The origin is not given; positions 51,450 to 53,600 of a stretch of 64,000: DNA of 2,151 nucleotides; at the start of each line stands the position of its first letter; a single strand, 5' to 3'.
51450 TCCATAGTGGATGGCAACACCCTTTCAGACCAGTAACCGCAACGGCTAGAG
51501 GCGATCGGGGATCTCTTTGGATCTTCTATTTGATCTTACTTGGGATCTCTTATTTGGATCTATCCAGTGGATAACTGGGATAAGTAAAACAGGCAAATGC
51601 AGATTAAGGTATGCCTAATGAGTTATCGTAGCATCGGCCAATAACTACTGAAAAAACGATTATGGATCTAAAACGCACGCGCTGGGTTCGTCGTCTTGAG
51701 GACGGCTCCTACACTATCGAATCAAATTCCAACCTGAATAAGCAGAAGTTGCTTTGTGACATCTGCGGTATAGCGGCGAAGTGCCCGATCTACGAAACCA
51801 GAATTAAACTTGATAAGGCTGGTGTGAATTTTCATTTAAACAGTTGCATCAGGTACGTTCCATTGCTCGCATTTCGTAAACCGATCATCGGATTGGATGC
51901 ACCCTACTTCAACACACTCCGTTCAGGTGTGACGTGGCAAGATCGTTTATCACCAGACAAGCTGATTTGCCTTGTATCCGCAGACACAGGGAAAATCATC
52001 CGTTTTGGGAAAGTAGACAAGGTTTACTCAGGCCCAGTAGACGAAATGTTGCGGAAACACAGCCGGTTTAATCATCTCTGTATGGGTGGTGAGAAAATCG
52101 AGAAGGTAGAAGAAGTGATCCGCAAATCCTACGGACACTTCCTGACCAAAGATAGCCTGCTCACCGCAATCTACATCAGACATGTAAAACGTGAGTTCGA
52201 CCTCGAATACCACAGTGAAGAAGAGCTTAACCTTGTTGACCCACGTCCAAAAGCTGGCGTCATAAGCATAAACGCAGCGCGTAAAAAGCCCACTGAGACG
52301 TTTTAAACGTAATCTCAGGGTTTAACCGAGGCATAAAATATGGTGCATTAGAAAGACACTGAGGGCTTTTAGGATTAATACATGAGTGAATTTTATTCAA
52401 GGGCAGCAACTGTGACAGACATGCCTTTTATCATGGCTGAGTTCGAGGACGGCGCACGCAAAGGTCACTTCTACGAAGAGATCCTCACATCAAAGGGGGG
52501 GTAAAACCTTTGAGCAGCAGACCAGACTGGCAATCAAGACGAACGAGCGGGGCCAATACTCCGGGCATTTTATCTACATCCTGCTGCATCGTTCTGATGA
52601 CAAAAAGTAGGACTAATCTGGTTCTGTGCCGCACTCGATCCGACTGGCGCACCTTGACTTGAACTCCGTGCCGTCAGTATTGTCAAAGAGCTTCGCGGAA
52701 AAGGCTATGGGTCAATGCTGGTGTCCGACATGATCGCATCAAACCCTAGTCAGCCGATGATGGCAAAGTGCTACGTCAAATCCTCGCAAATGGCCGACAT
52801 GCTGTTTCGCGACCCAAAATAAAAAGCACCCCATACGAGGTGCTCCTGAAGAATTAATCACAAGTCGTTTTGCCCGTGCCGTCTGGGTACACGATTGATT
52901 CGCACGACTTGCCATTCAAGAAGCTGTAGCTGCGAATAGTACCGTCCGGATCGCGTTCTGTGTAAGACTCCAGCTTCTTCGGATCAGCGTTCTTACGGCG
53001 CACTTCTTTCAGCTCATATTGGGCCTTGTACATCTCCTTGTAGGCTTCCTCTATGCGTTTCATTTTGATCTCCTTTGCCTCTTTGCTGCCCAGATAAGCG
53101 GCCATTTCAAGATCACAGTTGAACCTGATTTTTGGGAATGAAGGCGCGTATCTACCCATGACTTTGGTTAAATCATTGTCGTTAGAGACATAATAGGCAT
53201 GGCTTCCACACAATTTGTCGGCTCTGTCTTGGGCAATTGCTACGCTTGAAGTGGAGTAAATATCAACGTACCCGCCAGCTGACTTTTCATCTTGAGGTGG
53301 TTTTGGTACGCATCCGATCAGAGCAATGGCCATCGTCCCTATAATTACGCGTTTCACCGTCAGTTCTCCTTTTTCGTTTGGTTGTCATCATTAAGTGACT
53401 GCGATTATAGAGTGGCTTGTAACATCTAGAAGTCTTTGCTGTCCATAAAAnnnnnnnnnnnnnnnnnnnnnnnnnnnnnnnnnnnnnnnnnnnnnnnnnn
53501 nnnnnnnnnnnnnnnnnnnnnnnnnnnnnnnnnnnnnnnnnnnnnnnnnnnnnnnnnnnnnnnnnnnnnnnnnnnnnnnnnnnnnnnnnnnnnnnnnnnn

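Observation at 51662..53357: Accessory patch beside the origin: unknown Cys-rich protein, decayed GNAT gene with poly-G tract, and reverse-strand lipoprotein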

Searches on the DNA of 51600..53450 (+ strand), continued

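Call 26: get_annotated_region(hit=H3, flank=4000)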
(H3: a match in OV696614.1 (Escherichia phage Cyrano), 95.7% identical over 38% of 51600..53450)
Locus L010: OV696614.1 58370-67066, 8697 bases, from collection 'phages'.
description: Escherichia phage Cyrano genome assembly, segment: complete_genome.
organism: Escherichia phage Cyrano (NCBI taxid 2904711)
taxonomy: Viruses; Duplodnaviria; Heunggongvirae; Uroviricota; Caudoviricetes
host: -; source: -; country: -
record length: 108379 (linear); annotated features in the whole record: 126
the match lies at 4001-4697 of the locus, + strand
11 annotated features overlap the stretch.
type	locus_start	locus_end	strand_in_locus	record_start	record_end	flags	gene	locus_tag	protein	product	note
CDS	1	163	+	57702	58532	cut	-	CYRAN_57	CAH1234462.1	Stomatin-like integral membrane protein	-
CDS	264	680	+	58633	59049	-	-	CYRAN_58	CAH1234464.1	Hypothetical protein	-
CDS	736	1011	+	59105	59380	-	-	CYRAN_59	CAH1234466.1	Hypothetical protein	-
CDS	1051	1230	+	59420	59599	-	-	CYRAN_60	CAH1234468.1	Hypothetical protein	-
CDS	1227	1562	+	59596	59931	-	-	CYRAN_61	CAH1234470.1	Hypothetical protein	-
CDS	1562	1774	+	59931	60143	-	-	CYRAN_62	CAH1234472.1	P1 Cra protein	putative regulatory protein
CDS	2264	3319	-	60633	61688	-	-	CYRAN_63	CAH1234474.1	RepA Replication initiation protein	-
CDS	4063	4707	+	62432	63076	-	-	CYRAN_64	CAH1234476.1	ASCH RNA-binding domain containing protein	-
CDS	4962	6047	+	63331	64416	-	-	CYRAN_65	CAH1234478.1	SbcD-like endonuclease subunit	-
CDS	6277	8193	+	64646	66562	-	-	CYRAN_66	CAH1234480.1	SbcC-like endonuclease subunit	-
CDS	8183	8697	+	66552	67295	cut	-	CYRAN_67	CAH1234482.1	Hypothetical protein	-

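Call 42: get_annotated_region(hit=H45, flank=1500)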
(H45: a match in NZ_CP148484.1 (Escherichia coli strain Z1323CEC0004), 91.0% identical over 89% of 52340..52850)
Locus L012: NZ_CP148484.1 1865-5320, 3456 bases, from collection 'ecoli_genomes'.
description: Escherichia coli strain Z1323CEC0004 plasmid pZ1323CEC0004-2, complete sequence
organism: Escherichia coli strain Z1323CEC0004 (NCBI taxid 562)
replicon: plasmid pZ1323CEC0004-2; assembly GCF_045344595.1
host: Chicken; source: -; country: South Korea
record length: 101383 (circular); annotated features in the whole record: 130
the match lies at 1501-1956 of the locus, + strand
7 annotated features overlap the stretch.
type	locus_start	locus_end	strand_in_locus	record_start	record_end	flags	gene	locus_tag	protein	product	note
CDS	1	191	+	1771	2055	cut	-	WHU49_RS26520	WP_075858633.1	CopG family ribbon-helix-helix protein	-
CDS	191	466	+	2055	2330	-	-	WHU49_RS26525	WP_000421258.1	type II toxin-antitoxin system RelE/ParE family toxin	-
CDS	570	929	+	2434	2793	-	-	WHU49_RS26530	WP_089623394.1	hypothetical protein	-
CDS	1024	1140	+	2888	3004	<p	-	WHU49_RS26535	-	cobalamin biosynthesis protein CbiX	incomplete; partial in the middle of a contig; missing N-terminus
CDS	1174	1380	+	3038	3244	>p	-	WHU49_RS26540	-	helix-turn-helix domain-containing protein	incomplete; partial in the middle of a contig; missing C-terminus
CDS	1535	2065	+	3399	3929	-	-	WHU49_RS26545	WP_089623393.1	GNAT family N-acetyltransferase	-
CDS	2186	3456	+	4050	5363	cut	-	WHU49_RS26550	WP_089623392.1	hypothetical protein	-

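Call 43: get_annotated_region(hit=H40, flank=1500)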
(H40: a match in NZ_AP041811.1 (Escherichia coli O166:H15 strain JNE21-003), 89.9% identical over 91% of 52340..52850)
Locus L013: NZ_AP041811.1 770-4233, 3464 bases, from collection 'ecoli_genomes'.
description: Escherichia coli O166:H15 strain JNE21-003 plasmid pJNE21-003_2, complete sequence
organism: Escherichia coli O166:H15 strain JNE21-003 (NCBI taxid 2802033)
replicon: plasmid pJNE21-003_2; assembly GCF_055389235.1
host: Homo sapiens; source: -; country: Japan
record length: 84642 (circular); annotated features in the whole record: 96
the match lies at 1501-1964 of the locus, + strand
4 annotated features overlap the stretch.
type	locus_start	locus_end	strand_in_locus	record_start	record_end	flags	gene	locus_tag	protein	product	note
CDS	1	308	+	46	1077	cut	repA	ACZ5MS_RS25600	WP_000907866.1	plasmid replication initiator RepA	-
CDS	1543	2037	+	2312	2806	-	-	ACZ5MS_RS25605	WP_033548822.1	GNAT family N-acetyltransferase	-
CDS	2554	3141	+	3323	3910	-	-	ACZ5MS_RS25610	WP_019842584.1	serine acetyltransferase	-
CDS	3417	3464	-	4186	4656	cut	-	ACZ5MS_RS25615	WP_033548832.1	hypothetical protein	-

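Call 44: get_annotated_region(hit=H48, flank=1500)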
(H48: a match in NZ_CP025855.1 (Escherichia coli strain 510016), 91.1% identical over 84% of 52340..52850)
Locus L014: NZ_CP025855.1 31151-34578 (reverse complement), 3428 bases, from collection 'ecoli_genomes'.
description: Escherichia coli strain 510016 plasmid p510016_84, complete sequence
organism: Escherichia coli strain 510016 (NCBI taxid 562)
replicon: plasmid p510016_84; assembly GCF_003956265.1
host: Homo sapiens; source: stool; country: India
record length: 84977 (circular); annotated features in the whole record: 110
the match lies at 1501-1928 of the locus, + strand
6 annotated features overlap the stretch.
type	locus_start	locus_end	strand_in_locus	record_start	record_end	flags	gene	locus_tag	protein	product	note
CDS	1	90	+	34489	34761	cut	-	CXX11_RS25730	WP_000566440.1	hypothetical protein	-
CDS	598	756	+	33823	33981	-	-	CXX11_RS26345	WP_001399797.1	hypothetical protein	-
CDS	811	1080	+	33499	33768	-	yacA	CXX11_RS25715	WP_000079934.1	type II toxin-antitoxin system antitoxin YacA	-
CDS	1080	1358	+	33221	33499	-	yacB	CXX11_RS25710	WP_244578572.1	type II toxin-antitoxin system RelE/ParE family toxin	-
CDS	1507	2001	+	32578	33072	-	-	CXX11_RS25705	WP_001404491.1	GNAT family N-acetyltransferase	-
CDS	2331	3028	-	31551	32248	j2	-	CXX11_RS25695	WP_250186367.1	IS1-like element IS1A family transposase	programmed frameshift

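Call 45: get_annotated_region(hit=H95, flank=2500)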
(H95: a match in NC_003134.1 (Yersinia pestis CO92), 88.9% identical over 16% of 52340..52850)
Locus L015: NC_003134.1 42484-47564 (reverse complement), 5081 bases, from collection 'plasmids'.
description: Yersinia pestis CO92 plasmid pMT1, complete sequence
organism: Yersinia pestis CO92 (NCBI taxid 214092)
taxonomy: Bacteria; Pseudomonadota; Gammaproteobacteria; Enterobacterales; Yersiniaceae; Yersinia; Yersinia pestis; Yersinia pestis CO92
host: -; source: -; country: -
typing (MOB-suite, as given by PLSDB): non-mobilizable; replicon IncFIB
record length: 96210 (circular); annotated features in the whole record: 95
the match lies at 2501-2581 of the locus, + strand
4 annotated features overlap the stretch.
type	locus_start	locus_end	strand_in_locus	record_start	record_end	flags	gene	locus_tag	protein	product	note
CDS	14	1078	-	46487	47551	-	repA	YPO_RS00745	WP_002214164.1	replication protein RepA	-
CDS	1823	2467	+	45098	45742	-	-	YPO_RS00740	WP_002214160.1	hypothetical protein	-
CDS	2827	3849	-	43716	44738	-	-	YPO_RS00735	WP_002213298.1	ABC transporter substrate-binding protein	-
CDS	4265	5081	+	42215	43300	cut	-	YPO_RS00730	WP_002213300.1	metallophosphoesterase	-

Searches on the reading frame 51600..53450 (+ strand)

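Call 13: search_protein_families(library=pfam, proteins=[L001:3761-4255:+], max_evalue=0.01)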
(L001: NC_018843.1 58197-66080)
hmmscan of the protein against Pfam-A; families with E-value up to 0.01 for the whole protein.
L001:3761-4255:+ (164 aa): 2 families
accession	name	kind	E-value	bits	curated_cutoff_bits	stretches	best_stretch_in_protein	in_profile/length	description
PF00583.31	Acetyltransf_1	-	0.00041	21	20.7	1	60-120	31-87/116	Acetyltransferase (GNAT) family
PF13508.13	Acetyltransf_7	-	0.0021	18.9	27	1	71-146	10-82/84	Acetyltransferase (GNAT) domain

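Call 14: search_protein_families(library=ncbifam, proteins=[L001:3761-4255:+], max_evalue=0.01)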
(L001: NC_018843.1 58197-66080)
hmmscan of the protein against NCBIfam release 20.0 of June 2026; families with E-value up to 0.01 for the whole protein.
L001:3761-4255:+ (164 aa): 1 family
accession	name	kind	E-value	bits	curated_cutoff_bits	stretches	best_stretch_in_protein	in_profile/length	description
NF003641.0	PRK05279.1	equivalog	0.0033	16.3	344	1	75-150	341-416/441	amino-acid N-acetyltransferase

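Call 15: search_protein_families(library=phrogs, proteins=[L001:3761-4255:+], max_evalue=0.001)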
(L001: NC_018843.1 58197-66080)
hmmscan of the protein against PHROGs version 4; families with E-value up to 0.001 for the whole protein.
L001:3761-4255:+ (164 aa): 2 families
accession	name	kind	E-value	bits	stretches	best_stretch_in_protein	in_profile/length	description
phrog_15387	-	other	1.6e-108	360.6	1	1-164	1-164/164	acetyltransferase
phrog_1249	-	other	1.6e-06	28.9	1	6-151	10-151/180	acetyltransferase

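Call 27: search_solved_structures(query=L001:3761-4252:+, max_evalue=1, show_alignments=2)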
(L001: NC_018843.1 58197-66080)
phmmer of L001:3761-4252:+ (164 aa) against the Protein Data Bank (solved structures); distinct sequences matched with E-value up to 1: 3.
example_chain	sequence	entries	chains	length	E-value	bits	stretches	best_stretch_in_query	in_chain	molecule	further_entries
1vkc_A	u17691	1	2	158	0.36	13.8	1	62-115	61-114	putative acetyl transferase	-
3t9y_A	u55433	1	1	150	0.42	13.6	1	62-119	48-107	Acetyltransferase, GNAT family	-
6yzz_A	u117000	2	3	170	0.82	12.7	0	86-151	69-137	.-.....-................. 50 | Acyl-CoA N-acyltransferases (NAT) superfamily protein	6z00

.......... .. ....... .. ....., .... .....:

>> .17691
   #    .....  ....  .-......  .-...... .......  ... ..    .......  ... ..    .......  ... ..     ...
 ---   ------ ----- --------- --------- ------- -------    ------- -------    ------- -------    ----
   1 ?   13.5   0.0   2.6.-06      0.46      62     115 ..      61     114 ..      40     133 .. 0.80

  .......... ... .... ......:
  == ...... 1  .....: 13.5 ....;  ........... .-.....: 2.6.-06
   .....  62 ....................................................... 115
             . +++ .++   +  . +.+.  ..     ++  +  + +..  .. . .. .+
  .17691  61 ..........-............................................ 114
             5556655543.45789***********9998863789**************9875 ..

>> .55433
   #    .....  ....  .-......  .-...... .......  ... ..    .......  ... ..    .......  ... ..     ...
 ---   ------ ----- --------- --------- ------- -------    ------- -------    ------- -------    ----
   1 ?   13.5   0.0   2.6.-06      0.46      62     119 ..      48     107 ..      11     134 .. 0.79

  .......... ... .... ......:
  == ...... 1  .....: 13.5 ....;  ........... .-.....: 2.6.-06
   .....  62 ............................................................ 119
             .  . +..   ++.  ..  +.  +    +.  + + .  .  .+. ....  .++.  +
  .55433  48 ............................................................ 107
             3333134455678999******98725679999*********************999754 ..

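Call 35: search_protein_families(library=padloc, proteins=[L001:3761-4255:+], max_evalue=0.01)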
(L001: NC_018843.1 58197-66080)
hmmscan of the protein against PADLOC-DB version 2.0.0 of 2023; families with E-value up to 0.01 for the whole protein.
L001:3761-4255:+ (164 aa): 0 families

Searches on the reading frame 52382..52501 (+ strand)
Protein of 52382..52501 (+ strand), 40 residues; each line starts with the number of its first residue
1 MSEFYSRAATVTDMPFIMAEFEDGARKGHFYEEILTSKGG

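Call 75: list_cluster_members(proteins=[window:52382-52501:+, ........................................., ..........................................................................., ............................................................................, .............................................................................])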
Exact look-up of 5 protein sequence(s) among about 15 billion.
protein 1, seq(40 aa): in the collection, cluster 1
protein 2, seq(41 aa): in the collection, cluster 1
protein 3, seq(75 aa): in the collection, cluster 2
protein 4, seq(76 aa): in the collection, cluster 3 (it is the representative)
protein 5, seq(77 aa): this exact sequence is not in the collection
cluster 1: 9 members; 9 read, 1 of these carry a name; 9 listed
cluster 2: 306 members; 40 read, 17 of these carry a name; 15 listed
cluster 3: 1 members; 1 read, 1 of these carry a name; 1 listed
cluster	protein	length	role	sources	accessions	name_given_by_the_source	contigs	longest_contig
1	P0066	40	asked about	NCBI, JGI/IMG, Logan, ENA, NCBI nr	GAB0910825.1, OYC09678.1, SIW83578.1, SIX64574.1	hypothetical protein RX20_05002 [Escherichia coli] | hypothetical protein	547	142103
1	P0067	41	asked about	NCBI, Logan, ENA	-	-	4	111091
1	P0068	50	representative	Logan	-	-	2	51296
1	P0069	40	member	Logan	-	-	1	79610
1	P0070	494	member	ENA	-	-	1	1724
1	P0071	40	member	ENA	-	-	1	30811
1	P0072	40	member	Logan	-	-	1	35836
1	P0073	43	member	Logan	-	-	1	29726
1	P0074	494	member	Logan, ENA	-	-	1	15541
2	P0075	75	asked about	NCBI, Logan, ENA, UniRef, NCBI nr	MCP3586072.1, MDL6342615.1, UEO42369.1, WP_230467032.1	hypothetical protein [Escherichia coli] | hypothetical protein n=1 Tax=Escherichia coli TaxID=562 RepID=UPI001E449B38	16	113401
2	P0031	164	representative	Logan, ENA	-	-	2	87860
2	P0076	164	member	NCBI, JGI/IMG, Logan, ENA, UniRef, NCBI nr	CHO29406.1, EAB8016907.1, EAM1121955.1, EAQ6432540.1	GNAT family N-acetyltransferase [Salmonella enterica subsp. enterica] | GNAT family N-acetyltransferase n=1 Tax=Enterobacteriaceae TaxID=543 RepID=UPI0005DF57DF | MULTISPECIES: GNAT family N-acetyltransferase [Enterobacteriaceae]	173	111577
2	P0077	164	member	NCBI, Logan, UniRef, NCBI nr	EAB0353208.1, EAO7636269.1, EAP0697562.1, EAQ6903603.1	N-acetyltransferase [Salmonella enterica subsp. enterica serovar Typhimurium] | N-acetyltransferase n=1 Tax=Salmonella typhimurium TaxID=90371 RepID=A0A601Z1Q1_SALTM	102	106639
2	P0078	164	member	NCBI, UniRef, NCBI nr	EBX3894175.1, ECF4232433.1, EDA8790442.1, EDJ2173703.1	GNAT family N-acetyltransferase [Salmonella enterica] | GNAT family N-acetyltransferase n=1 Tax=Kluyvera sichuanensis TaxID=2725494 ... | GNAT family N-acetyltransferase [Kluyvera sichuanensis]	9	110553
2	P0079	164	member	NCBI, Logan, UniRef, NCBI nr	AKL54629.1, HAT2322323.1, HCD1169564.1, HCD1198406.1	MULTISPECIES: GNAT family N-acetyltransferase [Citrobacter] | GNAT family N-acetyltransferase n=1 Tax=Citrobacter TaxID=544 RepID=UPI00064932E9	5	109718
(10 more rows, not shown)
